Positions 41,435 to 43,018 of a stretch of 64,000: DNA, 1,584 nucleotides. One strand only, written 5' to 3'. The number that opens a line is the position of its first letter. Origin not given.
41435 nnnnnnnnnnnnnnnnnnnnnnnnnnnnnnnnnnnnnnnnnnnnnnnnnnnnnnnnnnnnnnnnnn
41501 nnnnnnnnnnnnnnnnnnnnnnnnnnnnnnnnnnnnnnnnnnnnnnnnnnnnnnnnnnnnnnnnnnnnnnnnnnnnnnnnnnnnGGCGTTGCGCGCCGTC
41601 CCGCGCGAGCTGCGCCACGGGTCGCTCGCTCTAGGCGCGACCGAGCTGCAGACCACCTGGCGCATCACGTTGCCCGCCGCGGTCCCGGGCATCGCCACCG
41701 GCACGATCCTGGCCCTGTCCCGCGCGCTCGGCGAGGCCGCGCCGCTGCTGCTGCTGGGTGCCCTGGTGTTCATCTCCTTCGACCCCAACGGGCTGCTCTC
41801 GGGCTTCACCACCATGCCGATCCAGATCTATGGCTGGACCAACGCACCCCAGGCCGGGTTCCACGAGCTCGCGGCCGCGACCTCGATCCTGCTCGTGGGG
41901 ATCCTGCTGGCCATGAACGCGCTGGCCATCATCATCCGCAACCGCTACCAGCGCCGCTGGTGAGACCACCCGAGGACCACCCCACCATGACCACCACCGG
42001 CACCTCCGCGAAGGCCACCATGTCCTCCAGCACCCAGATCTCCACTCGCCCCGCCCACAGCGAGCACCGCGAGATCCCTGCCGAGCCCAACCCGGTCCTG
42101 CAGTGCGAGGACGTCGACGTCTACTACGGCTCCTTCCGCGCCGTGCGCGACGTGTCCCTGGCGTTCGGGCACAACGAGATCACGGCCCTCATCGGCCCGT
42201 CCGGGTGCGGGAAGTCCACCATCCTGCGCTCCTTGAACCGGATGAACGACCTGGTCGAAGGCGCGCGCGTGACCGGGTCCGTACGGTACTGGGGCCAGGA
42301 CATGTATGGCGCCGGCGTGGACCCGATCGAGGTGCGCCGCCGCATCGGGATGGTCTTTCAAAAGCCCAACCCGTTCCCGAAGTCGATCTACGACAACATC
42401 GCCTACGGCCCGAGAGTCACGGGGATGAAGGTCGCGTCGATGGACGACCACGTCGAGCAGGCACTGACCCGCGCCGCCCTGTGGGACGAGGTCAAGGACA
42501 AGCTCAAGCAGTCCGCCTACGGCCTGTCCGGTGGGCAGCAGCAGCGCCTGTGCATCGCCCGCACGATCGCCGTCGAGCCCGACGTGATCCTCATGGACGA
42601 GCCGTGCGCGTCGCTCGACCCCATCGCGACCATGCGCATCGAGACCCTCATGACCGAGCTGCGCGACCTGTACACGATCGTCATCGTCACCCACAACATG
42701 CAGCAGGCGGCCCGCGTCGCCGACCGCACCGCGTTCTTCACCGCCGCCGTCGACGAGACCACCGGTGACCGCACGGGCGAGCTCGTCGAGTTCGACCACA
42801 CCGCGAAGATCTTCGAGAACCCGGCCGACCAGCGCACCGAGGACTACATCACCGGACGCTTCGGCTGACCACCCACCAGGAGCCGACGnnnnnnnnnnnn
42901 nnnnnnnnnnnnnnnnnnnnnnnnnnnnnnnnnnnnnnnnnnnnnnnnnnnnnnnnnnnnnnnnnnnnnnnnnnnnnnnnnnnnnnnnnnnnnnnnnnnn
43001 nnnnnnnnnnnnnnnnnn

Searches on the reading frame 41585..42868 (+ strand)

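Call 79: search_protein_families(library=pfam, proteins=[window:41585-42868:+], max_evalue=0.0001)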
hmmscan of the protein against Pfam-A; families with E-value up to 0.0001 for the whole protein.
window:41585-42868:+ (427 aa): 3 families
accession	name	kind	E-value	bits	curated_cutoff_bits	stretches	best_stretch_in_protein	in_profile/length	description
PF00005.33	ABC_tran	-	2e-30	106.6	25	1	188-342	2-137/137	ABC transporter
PF13304.12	AAA_21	-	6.2e-11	43.4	27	0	297-372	221-300/304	AAA domain, putative AbiEii toxin, Type IV TA system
PF02463.25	SMC_N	-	1.2e-05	25.3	40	0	184-217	10-44/220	RecF/RecN/SMC N terminal domain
